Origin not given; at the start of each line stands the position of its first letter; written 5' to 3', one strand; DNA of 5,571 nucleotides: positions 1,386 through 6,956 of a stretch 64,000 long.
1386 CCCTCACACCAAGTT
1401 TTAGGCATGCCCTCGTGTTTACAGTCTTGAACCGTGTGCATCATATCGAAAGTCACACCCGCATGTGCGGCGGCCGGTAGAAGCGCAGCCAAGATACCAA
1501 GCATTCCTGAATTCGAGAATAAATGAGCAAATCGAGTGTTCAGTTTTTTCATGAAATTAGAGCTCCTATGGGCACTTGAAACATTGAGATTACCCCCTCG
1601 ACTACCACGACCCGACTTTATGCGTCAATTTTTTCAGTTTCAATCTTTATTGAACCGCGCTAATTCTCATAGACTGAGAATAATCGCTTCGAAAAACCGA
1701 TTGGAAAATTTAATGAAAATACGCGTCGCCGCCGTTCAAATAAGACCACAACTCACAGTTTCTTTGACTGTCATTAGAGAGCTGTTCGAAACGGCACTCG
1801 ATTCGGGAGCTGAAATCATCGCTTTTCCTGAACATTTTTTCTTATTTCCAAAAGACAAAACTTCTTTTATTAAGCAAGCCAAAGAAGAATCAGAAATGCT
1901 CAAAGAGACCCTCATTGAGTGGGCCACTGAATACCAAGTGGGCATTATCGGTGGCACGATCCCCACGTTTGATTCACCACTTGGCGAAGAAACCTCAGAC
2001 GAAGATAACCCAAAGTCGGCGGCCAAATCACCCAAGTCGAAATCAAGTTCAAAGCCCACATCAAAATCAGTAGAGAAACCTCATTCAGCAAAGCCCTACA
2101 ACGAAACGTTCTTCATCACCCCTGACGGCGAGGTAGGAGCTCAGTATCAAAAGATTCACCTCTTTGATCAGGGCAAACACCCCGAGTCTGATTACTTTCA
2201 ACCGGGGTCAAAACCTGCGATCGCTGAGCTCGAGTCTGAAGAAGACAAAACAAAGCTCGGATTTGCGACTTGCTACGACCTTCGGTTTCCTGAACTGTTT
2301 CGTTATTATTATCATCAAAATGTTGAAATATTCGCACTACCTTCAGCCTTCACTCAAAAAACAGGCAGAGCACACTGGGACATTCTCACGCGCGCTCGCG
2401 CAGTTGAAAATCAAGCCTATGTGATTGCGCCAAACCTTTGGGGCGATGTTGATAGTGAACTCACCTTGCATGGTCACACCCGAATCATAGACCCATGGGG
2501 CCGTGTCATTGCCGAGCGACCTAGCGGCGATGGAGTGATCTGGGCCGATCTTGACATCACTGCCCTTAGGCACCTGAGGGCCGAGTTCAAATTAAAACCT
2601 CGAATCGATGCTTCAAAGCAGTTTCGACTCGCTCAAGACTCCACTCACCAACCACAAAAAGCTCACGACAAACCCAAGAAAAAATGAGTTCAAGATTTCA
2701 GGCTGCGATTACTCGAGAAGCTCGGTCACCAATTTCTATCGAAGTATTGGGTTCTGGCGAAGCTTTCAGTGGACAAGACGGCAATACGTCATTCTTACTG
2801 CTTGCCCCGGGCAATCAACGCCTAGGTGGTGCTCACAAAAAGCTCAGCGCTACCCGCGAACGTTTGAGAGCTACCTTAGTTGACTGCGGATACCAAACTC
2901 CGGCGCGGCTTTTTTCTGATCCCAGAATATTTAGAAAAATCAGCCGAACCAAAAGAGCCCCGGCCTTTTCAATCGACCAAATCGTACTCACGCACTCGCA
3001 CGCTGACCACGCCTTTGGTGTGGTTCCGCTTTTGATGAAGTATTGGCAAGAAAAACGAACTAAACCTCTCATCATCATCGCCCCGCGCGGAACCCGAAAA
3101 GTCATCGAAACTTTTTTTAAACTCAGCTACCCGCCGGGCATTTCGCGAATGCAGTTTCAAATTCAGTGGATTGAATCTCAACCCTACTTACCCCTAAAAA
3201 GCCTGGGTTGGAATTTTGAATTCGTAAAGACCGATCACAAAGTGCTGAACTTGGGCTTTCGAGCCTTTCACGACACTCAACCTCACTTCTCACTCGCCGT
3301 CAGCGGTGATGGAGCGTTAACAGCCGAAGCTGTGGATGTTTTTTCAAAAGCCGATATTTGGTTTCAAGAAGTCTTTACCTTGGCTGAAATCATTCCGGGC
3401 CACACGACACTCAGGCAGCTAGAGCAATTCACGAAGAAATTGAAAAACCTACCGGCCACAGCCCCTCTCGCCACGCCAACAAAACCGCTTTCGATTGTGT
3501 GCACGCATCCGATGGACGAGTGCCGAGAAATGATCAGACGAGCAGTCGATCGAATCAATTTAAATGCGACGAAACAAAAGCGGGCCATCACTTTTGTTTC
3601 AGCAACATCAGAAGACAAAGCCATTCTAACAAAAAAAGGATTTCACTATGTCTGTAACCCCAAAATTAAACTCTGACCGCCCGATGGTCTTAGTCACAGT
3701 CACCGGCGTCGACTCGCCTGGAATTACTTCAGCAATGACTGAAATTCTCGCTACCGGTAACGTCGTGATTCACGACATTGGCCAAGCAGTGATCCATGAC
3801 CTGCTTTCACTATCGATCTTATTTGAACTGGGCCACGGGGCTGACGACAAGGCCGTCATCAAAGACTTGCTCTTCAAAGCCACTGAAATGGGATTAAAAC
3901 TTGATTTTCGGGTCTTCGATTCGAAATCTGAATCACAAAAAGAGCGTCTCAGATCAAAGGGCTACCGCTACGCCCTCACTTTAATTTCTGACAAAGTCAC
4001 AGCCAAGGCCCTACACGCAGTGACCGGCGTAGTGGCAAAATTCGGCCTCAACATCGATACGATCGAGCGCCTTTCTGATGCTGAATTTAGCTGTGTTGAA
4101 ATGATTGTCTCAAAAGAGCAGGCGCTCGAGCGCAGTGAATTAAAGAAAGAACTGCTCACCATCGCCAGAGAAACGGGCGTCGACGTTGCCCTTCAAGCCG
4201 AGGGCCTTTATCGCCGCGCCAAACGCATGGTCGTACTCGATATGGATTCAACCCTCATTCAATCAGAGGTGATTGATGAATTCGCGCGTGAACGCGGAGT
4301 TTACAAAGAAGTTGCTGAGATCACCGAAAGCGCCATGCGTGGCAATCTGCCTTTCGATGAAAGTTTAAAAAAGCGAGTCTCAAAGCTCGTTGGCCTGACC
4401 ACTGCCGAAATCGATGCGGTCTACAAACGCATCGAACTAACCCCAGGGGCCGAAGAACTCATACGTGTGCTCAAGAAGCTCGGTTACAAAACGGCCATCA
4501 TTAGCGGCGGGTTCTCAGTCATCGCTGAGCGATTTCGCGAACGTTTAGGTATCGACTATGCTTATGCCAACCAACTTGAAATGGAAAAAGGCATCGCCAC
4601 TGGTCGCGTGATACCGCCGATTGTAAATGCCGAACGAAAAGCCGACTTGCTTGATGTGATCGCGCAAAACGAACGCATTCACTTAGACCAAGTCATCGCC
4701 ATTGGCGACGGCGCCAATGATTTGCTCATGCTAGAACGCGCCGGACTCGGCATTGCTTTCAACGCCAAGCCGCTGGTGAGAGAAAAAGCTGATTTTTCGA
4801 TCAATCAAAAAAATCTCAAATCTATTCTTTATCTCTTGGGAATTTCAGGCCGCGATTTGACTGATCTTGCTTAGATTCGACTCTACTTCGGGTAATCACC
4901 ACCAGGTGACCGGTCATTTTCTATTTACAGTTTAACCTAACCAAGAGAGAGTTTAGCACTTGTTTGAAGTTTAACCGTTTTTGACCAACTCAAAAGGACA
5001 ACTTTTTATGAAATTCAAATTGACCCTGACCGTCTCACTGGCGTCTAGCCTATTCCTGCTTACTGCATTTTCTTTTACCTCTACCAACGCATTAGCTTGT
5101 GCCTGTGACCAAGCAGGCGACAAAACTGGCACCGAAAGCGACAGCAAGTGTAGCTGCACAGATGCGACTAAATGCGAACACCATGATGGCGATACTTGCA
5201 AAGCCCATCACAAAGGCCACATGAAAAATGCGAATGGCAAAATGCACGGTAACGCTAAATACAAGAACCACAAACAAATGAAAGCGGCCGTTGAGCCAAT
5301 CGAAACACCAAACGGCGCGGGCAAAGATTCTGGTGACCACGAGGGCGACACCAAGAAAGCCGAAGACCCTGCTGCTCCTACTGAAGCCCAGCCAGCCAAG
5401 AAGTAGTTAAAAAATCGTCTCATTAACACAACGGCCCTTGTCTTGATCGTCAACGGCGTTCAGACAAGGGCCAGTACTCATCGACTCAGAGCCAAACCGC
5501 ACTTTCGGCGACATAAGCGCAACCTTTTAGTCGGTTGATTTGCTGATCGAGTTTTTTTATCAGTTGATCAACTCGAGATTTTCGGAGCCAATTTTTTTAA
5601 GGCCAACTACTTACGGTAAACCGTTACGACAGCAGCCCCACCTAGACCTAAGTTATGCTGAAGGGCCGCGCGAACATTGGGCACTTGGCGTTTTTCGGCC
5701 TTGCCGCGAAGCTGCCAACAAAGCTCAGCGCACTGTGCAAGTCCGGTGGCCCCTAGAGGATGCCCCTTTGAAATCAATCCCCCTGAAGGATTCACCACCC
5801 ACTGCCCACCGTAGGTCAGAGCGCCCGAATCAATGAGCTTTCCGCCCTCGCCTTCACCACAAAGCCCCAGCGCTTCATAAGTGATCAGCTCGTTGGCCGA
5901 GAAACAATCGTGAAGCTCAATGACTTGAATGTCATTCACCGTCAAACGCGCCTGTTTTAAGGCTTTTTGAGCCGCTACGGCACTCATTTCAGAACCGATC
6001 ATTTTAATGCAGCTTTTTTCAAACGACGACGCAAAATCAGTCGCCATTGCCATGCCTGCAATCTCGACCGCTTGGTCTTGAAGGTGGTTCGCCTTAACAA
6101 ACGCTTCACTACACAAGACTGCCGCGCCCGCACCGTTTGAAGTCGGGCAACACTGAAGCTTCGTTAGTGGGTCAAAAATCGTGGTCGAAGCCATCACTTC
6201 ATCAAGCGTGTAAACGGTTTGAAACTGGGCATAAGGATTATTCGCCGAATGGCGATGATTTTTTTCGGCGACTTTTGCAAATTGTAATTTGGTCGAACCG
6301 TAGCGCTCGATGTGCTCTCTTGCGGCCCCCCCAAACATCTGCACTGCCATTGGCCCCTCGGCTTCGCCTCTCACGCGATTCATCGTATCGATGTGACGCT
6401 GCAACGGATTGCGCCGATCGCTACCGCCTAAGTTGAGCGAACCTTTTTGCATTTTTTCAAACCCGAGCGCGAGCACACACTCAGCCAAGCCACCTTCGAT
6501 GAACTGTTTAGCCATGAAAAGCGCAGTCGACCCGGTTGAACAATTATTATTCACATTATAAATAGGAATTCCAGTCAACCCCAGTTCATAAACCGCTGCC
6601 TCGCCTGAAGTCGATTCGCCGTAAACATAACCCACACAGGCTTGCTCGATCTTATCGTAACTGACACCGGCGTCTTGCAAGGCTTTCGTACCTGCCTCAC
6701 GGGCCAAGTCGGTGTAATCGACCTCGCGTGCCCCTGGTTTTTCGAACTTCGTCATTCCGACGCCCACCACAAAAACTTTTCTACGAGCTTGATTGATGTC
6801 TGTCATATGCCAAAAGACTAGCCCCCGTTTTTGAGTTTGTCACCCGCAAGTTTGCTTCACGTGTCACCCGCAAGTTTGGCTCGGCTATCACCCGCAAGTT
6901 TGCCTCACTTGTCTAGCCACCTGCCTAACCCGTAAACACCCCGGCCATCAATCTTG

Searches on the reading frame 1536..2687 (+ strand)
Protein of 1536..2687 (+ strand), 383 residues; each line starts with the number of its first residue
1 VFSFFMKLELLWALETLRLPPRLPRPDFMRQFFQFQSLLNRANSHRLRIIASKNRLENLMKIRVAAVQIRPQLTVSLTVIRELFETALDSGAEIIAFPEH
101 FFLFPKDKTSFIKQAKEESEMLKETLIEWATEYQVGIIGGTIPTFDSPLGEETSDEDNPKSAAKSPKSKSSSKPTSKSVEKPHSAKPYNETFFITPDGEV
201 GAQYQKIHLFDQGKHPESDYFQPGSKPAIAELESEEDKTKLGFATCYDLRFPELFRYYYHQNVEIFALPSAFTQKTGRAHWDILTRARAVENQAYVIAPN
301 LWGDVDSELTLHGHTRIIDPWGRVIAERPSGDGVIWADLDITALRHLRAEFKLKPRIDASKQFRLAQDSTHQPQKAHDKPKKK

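Call 70: search_protein_families(library=pfam, proteins=[window:1536-2687:+], max_evalue=0.00001)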
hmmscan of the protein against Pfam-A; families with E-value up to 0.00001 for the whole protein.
window:1536-2687:+ (383 aa): 1 family
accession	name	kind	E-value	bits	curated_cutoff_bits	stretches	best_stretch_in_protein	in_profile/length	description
PF00795.27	CN_hydrolase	-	6.2e-43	147.4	23.2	1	180-348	84-255/256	Carbon-nitrogen hydrolase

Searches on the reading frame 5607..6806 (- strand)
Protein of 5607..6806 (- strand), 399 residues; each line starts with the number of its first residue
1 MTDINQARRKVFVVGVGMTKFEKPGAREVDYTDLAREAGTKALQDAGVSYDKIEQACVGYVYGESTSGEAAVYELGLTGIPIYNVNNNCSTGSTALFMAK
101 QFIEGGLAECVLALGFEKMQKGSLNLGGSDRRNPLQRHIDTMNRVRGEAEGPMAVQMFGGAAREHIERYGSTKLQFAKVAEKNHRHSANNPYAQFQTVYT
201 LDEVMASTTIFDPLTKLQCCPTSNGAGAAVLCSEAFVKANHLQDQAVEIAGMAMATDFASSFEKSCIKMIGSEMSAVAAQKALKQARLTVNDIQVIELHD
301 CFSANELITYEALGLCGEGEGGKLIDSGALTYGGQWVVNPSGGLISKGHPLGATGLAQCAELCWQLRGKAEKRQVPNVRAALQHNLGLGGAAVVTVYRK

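Call 17: search_protein_families(library=ncbifam, proteins=[window:5607-6806:-])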
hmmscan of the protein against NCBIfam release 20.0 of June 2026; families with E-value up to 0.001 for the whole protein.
window:5607-6806:- (399 aa): 57 families (the best 25 are shown)
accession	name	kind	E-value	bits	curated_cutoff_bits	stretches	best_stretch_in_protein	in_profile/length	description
NF006102.0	PRK08256.1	subfamily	1.7e-191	636.5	436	1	9-399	3-392/394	lipid-transfer protein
NF004720.0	PRK06064.1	subfamily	1.4e-89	300.6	420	1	9-398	2-386/389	thiolase domain-containing protein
NF053570.1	AcCoTHIOL_METTL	equivalog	4.1e-73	246.4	600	1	9-395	2-379/385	acetyl-CoA acetyltransferase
NF005704.0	PRK07516.1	subfamily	5.9e-70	236.2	412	1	10-394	3-379/389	thiolase domain-containing protein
NF009228.0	PRK12578.1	subfamily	7.4e-70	235.5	485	1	8-397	2-385/387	thiolase domain-containing protein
NF004715.0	PRK06059.1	equivalog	5.2e-67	226.5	424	1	8-392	3-392/399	lipid-transfer protein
NF004810.0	PRK06157.1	equivalog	2.3e-66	224.6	403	1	7-388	5-383/400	acetyl-CoA acetyltransferase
NF053628.1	BnzsclthlBbsBGT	equivalog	7.4e-65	219.2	750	1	8-389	4-371/389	benzoylsuccinyl-CoA thiolase subunit BbsB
NF006180.0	PRK08313.1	subfamily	2.8e-55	187.7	514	1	8-390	3-373/389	thiolase domain-containing protein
NF004982.0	PRK06365.1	equivalog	1.1e-53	182.9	695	1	3-395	10-424/430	thiolase domain-containing protein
NF004811.0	PRK06158.1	subfamily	2.5e-48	165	421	1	7-387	6-367/384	acetyl-CoA acetyltransferase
NF004936.0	PRK06289.1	equivalog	1.1e-46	159.4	375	1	9-394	3-397/405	acetyl-CoA acetyltransferase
NF006010.0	PRK08142.1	subfamily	1.5e-42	145.7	462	1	10-388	6-372/388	thiolase domain-containing protein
NF004721.0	PRK06065.1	equivalog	4.1e-41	141.2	455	1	7-377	8-369/393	thiolase domain-containing protein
NF005892.0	PRK07855.1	subfamily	4.5e-40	137.7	469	1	9-382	6-373/390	lipid-transfer protein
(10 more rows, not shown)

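Call 18: search_protein_families(library=pfam, proteins=[window:5607-6806:-])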
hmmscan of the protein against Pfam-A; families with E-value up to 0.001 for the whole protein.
window:5607-6806:- (399 aa): 6 families
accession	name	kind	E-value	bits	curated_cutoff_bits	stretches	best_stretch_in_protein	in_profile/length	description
PF22691.2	Thiolase_C_1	-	8.5e-39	133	28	1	272-393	17-137/144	Thiolase C-terminal domain-like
PF00108.29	Thiolase_N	-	5e-24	85.5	26.4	1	11-234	1-259/260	Thiolase, N-terminal domain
PF02803.24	Thiolase_C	-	2.8e-13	50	27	1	276-375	25-106/123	Thiolase, C-terminal domain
PF00109.32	ketoacyl-synt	-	1.6e-05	25.1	20.8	0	72-151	158-234/252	Beta-ketoacyl synthase, N-terminal domain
PF08545.16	ACP_syn_III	-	2.3e-05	24.6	24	0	84-121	2-39/80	3-Oxoacyl-[acyl-carrier-protein (ACP)] synthase III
PF07451.17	SpoVAD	-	2.3e-05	23.8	22.1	1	32-113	52-130/329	Stage V sporulation protein AD (SpoVAD)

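Call 20: find_encoding_contigs(protein=window:5607-6806:-, flank=10000, max_places=10)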
Protein window:5607-6806:- (399 aa): 6 contigs read that carry it; 4 places shown.
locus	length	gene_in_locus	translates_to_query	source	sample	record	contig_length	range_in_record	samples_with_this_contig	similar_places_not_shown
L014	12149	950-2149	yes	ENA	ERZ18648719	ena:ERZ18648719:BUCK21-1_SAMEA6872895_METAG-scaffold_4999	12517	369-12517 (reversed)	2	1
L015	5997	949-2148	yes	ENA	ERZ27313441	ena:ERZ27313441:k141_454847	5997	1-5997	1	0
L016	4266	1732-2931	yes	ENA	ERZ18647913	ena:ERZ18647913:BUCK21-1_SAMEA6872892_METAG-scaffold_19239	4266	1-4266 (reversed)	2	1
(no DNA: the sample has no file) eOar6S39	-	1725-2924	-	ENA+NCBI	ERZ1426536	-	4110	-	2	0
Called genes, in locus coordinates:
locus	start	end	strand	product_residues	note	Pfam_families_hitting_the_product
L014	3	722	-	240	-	?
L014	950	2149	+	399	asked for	PF00108:Thiolase_N, PF00109:ketoacyl-synt (faint), PF08545:ACP_syn_III (faint), PF02803:Thiolase_C, PF22691:Thiolase_C_1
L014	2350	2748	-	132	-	-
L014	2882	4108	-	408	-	PF13740:ACT_6, PF01842:ACT (faint), PF21086:ACT_PSP_2, PF00702:Hydrolase, PF06888:Put_Phosphatase (faint), PF12710:HAD, PF13419:HAD_2 (faint), PF08282:Hydrolase_3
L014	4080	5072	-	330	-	PF00753:Lactamase_B, PF12706:Lactamase_B_2, PF23023:Anti-Pycsar_Apyc1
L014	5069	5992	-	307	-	PF00795:CN_hydrolase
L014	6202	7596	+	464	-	PF13091:PLDc_2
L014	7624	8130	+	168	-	-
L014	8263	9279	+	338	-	-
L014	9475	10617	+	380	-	-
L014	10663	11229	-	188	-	PF00702:Hydrolase, PF13419:HAD_2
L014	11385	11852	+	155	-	PF00692:dUTPase, PF22769:DCD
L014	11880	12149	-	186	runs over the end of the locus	PF04305:DUF455, PF02915:Rubrerythrin (weak)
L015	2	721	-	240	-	?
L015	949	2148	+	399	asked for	PF00108:Thiolase_N, PF00109:ketoacyl-synt (faint), PF08545:ACP_syn_III (faint), PF02803:Thiolase_C, PF22691:Thiolase_C_1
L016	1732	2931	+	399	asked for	PF00108:Thiolase_N, PF00109:ketoacyl-synt (faint), PF08545:ACP_syn_III (faint), PF02803:Thiolase_C, PF22691:Thiolase_C_1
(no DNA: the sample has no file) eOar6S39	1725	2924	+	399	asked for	PF00108:Thiolase_N, PF00109:ketoacyl-synt (faint), PF08545:ACP_syn_III (faint), PF02803:Thiolase_C, PF22691:Thiolase_C_1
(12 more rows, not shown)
